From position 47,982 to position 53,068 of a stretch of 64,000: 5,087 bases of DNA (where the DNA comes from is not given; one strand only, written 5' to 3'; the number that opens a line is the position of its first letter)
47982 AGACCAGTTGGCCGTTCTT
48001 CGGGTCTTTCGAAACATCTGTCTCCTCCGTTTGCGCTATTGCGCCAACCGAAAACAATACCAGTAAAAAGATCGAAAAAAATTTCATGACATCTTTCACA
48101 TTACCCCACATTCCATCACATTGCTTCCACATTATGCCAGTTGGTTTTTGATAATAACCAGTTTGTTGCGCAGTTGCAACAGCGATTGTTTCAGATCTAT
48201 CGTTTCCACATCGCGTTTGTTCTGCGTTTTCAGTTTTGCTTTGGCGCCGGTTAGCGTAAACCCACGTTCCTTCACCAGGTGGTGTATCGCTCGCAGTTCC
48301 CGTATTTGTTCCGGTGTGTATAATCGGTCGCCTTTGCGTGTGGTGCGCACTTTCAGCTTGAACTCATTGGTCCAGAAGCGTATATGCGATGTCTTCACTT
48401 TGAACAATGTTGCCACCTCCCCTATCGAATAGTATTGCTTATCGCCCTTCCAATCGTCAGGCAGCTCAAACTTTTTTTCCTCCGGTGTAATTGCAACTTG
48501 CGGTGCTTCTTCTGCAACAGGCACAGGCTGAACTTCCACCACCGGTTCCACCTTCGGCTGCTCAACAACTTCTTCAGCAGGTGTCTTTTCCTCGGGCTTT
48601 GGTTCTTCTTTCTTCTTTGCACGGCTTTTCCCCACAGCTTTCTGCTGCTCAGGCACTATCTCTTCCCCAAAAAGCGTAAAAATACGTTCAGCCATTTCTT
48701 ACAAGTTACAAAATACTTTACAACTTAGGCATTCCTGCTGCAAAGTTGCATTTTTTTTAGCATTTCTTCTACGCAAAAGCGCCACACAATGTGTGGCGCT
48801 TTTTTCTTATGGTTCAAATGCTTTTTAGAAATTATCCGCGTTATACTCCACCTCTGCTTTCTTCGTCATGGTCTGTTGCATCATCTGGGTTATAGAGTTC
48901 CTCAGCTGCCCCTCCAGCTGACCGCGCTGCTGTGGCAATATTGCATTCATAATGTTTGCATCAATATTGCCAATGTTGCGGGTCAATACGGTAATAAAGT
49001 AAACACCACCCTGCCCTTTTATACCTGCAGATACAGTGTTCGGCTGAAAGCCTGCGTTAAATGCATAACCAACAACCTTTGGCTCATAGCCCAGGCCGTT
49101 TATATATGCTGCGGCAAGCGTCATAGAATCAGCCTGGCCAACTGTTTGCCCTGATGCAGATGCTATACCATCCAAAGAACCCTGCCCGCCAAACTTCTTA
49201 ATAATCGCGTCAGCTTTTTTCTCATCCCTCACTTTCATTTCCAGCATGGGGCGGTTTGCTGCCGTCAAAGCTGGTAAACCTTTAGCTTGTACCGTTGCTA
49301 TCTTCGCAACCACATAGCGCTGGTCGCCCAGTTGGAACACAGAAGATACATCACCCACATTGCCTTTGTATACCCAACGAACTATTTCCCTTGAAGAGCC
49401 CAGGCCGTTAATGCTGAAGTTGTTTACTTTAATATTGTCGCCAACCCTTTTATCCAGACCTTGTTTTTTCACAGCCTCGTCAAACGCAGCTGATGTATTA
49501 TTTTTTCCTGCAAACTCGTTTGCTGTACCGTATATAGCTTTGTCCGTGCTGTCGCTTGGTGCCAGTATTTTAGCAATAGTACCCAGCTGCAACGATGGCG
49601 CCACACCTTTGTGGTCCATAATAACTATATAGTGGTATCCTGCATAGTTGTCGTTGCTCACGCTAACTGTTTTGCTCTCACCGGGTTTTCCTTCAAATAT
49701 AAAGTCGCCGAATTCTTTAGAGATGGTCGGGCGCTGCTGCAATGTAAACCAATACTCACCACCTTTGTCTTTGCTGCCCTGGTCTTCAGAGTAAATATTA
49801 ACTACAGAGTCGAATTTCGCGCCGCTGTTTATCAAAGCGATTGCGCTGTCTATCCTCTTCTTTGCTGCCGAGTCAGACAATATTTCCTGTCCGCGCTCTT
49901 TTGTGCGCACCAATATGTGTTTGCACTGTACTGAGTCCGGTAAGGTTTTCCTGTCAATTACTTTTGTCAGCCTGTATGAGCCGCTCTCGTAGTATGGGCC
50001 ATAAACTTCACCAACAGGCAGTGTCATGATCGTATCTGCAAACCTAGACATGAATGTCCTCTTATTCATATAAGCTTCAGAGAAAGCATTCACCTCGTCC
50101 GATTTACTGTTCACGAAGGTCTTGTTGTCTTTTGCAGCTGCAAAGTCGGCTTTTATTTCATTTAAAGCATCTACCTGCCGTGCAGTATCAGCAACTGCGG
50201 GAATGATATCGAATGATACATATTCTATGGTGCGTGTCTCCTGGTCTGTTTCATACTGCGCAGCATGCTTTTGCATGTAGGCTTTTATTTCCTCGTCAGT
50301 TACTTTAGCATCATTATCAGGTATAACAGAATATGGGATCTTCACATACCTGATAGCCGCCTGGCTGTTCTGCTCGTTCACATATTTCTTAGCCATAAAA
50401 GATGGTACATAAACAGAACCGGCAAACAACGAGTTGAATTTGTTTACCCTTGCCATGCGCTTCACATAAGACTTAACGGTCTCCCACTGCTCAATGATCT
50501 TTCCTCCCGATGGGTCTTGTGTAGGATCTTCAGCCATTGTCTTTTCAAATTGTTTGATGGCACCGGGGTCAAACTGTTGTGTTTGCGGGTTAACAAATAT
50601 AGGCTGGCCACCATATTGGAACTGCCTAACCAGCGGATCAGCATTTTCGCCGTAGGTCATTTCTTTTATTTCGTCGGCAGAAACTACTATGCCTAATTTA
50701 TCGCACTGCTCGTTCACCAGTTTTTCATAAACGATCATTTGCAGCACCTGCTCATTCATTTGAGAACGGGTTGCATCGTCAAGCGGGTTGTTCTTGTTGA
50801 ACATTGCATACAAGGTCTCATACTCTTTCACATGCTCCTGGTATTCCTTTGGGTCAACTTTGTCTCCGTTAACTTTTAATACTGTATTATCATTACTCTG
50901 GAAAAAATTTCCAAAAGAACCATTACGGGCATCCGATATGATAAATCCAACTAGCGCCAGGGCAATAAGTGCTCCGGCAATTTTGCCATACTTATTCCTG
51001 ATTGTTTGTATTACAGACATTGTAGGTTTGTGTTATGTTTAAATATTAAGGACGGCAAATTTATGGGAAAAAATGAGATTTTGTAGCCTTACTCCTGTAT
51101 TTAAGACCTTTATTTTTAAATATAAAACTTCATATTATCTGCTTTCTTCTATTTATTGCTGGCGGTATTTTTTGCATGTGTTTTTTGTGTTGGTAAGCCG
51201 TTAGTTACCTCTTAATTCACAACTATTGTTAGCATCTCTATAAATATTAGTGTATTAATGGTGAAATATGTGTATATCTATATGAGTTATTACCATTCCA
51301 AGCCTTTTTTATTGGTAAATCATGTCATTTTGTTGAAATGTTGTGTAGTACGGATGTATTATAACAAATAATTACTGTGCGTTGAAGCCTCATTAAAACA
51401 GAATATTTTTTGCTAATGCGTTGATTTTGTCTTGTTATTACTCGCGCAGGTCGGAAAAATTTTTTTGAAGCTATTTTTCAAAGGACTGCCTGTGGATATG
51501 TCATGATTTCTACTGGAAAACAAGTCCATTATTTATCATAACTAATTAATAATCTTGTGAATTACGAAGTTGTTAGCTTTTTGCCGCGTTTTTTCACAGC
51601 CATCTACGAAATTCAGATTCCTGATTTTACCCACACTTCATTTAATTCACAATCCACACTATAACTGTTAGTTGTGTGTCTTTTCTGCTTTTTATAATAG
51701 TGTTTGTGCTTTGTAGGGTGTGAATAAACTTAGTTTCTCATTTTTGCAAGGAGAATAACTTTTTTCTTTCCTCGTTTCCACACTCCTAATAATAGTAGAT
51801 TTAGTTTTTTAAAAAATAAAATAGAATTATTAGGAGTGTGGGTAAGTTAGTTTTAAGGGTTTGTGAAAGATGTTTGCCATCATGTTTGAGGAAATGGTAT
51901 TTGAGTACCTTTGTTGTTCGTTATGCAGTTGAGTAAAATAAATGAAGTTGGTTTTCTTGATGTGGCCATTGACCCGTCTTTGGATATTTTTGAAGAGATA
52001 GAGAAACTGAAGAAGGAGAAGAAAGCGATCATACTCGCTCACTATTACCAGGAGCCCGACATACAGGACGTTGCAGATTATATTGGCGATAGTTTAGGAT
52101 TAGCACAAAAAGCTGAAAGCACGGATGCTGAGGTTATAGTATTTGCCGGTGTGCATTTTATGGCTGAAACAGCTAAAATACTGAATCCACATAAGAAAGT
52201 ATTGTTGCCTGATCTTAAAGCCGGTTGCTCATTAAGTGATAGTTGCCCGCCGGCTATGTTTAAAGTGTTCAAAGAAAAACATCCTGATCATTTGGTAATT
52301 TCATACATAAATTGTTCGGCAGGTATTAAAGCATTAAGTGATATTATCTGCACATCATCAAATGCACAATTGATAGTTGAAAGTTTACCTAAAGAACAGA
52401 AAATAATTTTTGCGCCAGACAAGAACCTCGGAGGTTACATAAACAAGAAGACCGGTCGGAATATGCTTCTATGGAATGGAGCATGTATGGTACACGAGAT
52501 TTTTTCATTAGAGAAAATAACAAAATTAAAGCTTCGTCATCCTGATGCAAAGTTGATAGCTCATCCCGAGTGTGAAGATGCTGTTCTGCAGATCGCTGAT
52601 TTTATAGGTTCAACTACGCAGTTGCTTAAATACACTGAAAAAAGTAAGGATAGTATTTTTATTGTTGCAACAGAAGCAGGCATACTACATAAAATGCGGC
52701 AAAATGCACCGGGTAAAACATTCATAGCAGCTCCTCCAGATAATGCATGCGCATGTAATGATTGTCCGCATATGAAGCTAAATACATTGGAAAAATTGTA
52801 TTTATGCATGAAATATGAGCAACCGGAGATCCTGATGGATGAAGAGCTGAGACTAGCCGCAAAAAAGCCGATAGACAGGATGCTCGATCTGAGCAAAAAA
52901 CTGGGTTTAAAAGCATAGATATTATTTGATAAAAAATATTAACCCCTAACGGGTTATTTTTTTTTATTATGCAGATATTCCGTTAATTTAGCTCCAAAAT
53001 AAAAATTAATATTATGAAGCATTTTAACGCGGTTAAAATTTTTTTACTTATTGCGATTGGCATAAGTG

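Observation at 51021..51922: Candidate chromosomal origin of replication (oriC) in the largest gene-free gap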

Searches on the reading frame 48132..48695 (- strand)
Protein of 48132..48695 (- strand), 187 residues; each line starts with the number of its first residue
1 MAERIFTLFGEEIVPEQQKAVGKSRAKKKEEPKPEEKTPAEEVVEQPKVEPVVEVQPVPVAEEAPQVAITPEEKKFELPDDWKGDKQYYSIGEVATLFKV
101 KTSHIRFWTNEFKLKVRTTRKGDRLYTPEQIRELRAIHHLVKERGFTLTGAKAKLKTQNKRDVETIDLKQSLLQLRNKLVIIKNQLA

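Call 6: search_protein_families(library=ncbifam, proteins=[window:48132-48695:-])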
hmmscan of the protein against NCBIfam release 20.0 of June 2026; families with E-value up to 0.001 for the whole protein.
window:48132-48695:- (187 aa): 7 families
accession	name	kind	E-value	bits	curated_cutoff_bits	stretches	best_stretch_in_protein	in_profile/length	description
NF047375.1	HeatShock_HspR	equivalog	2.4e-06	27.4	105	1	87-162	2-77/92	heat shock protein transcriptional repressor HspR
TIGR02043.1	ZntR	equivalog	4.6e-06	26.8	167.95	1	89-174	2-87/131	Zn(2+)-responsive transcriptional regulator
NF007069.0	PRK09514.1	equivalog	7.7e-06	25.9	143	1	89-173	2-86/141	Zn(2+)-responsive transcriptional regulator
NF047377.1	heat_HspR_dupli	exception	0.00015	21.3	300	1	83-175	121-213/214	heat shock protein transcriptional repressor HspR, fused homodimer type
TIGR03453.1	partition_RepA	equivalog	0.0003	19.8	348.45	1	87-138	32-84/387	plasmid partitioning protein RepA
TIGR02044.1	CueR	equivalog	0.00064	19.8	147.4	1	91-173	3-85/127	Cu(I)-responsive transcriptional regulator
NF011617.0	PRK15043.1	equivalog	0.00071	18.9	417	1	88-160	3-75/243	HTH-type transcriptional regulator MlrA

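Call 47: search_protein_families(library=pfam, proteins=[window:48132-48695:-], max_evalue=0.001)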
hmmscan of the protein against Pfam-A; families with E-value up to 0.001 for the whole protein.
window:48132-48695:- (187 aa): 2 families
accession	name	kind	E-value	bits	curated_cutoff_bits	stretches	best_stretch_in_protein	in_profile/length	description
PF13411.12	MerR_1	-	1.7e-17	63.7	21.6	1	89-156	1-67/69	MerR HTH family regulatory protein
PF00376.29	MerR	-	0.00041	20.5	28.2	1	90-126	1-38/38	MerR family regulatory protein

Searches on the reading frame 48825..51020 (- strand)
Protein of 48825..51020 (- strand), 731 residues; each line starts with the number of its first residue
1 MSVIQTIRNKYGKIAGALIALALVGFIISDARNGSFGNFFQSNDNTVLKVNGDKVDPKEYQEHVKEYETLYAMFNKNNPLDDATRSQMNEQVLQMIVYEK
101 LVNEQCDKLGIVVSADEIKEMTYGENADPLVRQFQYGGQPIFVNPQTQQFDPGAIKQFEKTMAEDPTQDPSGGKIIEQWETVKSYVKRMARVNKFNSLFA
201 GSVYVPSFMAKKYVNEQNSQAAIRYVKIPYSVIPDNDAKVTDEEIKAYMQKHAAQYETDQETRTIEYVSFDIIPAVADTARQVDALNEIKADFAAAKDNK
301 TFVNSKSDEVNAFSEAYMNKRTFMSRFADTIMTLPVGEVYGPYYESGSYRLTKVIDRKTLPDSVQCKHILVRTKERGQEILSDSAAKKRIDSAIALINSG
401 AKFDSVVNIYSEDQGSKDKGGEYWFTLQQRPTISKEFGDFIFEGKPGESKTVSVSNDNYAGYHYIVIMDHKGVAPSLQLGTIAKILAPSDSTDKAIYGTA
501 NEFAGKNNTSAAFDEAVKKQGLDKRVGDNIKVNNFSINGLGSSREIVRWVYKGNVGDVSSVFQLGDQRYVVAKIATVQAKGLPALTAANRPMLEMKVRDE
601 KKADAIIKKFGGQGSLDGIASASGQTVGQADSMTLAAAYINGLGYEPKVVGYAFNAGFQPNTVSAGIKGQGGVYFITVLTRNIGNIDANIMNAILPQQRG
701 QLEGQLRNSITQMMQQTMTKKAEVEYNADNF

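Call 6: search_protein_families(library=ncbifam, proteins=[window:48825-51020:-])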
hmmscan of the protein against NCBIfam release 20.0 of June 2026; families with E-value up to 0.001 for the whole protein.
window:48825-51020:- (731 aa): 4 families
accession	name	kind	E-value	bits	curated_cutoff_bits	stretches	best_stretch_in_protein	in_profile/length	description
NF000809.0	PRK00059.1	equivalog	1.6e-11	44.2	303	1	361-471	194-288/336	peptidylprolyl isomerase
NF008038.0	PRK10770.1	equivalog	2e-06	26.9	394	1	287-472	200-385/431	peptidylprolyl isomerase SurA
NF002824.0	PRK02998.1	subfamily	5.3e-06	26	360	1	396-475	154-228/283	peptidylprolyl isomerase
NF002846.0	PRK03095.1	equivalog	1.1e-05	25.1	361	1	382-474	141-225/287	peptidylprolyl isomerase PrsA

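Call 47: search_protein_families(library=pfam, proteins=[window:48825-51020:-], max_evalue=0.001)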
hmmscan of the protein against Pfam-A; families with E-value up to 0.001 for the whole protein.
window:48825-51020:- (731 aa): 5 families
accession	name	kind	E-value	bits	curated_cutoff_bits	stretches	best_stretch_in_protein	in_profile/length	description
PF13623.11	SurA_N_2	-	5.2e-26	91.7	28.5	1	4-158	1-144/145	SurA-like N-terminal domain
PF13616.12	Rotamase_3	-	4e-17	63.3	22.5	1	349-469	1-114/116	PPIC-type PPIASE domain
PF13624.11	SurA_N_3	-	6e-15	55.9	27.2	1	4-121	2-116/162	SurA-like N-terminal domain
PF13145.12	Rotamase_2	-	3.3e-13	51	27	1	240-358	1-109/121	PPIC-type PPIASE domain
PF00639.27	Rotamase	-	2.9e-12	47.8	21.7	1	368-463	1-91/97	PPIC-type PPIASE domain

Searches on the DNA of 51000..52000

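Call 46: search_rna_families(source=window, start=51000, end=52000, threshold=evalue, max_evalue=1)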
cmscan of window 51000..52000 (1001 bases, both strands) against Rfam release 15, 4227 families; matches with E-value up to 1: 2.
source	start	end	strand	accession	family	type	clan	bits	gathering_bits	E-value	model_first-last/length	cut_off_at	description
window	51769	51846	-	RF04273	MIR827_2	Gene; miRNA;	CL00143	25.2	67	0.098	1-89/89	no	MIR827_2 microRNA precursor family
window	51777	51842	+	RF04133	MIR2646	Gene; miRNA;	-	20.5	245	0.06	1-256/256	no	MIR2646 microRNA precursor family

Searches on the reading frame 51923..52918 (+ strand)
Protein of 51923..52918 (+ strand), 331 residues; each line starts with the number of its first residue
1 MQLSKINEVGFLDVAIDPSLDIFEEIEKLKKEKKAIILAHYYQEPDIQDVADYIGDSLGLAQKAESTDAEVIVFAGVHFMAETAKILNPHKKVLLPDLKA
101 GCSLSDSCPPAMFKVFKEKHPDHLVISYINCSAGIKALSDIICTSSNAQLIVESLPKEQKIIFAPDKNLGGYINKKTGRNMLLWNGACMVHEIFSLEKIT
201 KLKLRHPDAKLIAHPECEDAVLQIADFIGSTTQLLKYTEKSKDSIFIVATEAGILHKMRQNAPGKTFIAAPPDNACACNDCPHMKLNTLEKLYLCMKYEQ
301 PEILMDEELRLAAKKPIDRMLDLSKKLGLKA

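Call 6: search_protein_families(library=ncbifam, proteins=[window:51923-52918:+])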
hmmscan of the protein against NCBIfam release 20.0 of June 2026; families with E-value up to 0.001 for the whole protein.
window:51923-52918:+ (331 aa): 5 families
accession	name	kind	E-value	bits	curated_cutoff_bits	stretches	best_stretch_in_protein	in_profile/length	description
NF006878.0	PRK09375.1-2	equivalog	7.5e-140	465.3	294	1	21-324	5-305/306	quinolinate synthase NadA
TIGR00550.1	nadA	equivalog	2.7e-118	394.6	262.9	1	22-324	6-309/309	quinolinate synthase NadA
NF006884.0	PRK09375.2-5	equivalog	1.5e-48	165.5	691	2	32-178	84-250/426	quinolinate synthase NadA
NF006882.0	PRK09375.2-3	equivalog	1.4e-19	70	561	2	33-206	72-262/447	quinolinate synthase NadA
TIGR02954.1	Sig70_famx3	hypoth_equivalog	0.00043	20.1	188.5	1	15-54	106-145/170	RNA polymerase sigma-70 factor, TIGR02954 family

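Call 9: find_related_loci(query=window:51923-52918:+, collection=genome_contigs, flank=10000)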
Query window:51923-52918:+ (331 aa) in genome_contigs; peptide patterns used: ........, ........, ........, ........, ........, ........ (x = any residue, [..] = any of these).
600 stretches matched a pattern (row limit reached: there are more); 599 encode a relative of the query (tblastn E <= 1e-3); the best 80 are kept; 80 distinct loci.
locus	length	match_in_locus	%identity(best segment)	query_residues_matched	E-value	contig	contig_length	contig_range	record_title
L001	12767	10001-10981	80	3-329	0e+0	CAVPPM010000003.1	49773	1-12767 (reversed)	MAG: uncultured Sphingobacteriales bacterium isolate MFD09848.bin.2.4 genome assembly, contig: contig_18775, whole genom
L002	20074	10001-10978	81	4-329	0e+0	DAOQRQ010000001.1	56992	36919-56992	MAG TPA_asm: Ferruginibacter sp. isolate AMR_MDS_1188 NODE_229_length_56992_cov_6.724485, whole genome shotgun sequence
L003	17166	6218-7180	81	10-330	0e+0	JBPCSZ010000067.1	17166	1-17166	MAG: Chitinophagaceae bacterium S1Ck117_857144_flag_0_multi_20.0000_len_17166, whole genome shotgun sequence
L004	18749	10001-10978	81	4-329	0e+0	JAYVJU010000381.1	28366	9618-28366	MAG: Ferruginibacter sp. isolate GL53_Down_metabinner_17 GL53_Down_metabinner_17_380, whole genome shotgun sequence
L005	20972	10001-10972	81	6-329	0e+0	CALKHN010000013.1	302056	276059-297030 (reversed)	MAG TPA_asm: uncultured Sphingobacteriales bacterium isolate SRR3997478_bin.92_CONCOCT_v1.1_MAG genome assembly, contig:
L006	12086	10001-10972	80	6-329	3e-179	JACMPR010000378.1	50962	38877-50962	MAG: Ferruginibacter sp. isolate LF-bin-355 FL-bin-355-contig-k141_2741306, whole genome shotgun sequence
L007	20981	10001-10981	78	3-329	9e-179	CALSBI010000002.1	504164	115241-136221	MAG: Chitinophaga pinensis isolate JJ-MIR1-432-2-mx-bin679 genome assembly, contig: JJ-MIR1-432-C3, whole genome shotgun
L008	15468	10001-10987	77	1-329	7e-179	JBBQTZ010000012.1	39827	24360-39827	MAG: Chitinophagales bacterium isolate Co_metawrap_1870 Cmw_1870_k141_16724801_length_39827_cov_15.9071, whole genome sh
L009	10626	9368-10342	78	5-329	1e-177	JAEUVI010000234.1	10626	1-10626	MAG: Chitinophagaceae bacterium isolate new MAG-377 k141_675638, whole genome shotgun sequence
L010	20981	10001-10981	79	3-329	1e-176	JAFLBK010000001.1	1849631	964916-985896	MAG: Chitinophagales bacterium isolate UWPOB_CHIT4 gnl_X_JKDHLFFA_1, whole genome shotgun sequence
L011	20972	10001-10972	77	6-329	1e-176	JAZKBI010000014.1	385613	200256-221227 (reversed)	MAG: Bacteroidota bacterium isolate ADI_H3L2_1_122_18_3-bin075 ADIH3L21_B075_0_000000000014, whole genome shotgun sequen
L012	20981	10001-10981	78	3-329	2e-176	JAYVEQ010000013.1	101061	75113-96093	MAG: Chitinophagaceae bacterium isolate GL35_DN_metabinner_2 GL35_DN_metabinner_2_12, whole genome shotgun sequence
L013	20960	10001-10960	79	10-329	3e-176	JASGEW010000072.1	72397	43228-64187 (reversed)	MAG: Niabella sp. isolate 8M022 JMF-2106-05-0008A.bin.22_71, whole genome shotgun sequence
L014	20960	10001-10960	79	10-329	4e-176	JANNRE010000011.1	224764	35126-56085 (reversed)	MAG: Chitinophagaceae bacterium isolate SOY_31_metabat_375 SOY_31_k141_3331347, whole genome shotgun sequence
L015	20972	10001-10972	77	6-329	8e-176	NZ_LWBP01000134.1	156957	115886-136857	Niastella populi strain CCTCC AB 208238 contig22, whole genome shotgun sequence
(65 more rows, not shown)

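Call 38: find_related_loci(query=window:51923-52918:+, collection=metagenome_contigs, flank=4000)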
Query window:51923-52918:+ (331 aa) in metagenome_contigs; peptide patterns used: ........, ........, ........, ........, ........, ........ (x = any residue, [..] = any of these).
600 stretches matched a pattern (row limit reached: there are more); 599 encode a relative of the query (tblastn E <= 1e-3); the best 80 are kept; 80 distinct loci.
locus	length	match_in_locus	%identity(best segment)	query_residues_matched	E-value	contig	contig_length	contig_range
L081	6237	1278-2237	84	10-329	0e+0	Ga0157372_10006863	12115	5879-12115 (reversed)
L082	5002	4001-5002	80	3-329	0e+0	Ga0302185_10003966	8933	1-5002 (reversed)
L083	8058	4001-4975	79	5-329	0e+0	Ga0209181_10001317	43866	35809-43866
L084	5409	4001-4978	79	4-329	0e+0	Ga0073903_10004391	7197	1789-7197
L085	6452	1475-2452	79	4-329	1e-179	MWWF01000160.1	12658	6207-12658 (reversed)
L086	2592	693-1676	82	3-330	0e+0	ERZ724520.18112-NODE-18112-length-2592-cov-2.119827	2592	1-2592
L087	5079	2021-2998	78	4-329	0e+0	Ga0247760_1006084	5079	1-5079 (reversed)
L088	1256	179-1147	78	4-326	0e+0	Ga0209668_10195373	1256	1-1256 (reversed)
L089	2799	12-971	79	10-329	0e+0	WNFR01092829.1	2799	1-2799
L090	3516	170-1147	77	4-329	0e+0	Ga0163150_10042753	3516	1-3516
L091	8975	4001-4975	77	5-329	3e-174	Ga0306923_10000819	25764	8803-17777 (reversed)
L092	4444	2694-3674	77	3-329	1e-179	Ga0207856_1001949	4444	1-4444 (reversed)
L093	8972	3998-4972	77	5-329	2e-174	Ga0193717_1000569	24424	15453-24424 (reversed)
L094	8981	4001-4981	80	3-329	2e-173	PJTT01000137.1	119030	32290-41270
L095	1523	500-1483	76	4-329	0e+0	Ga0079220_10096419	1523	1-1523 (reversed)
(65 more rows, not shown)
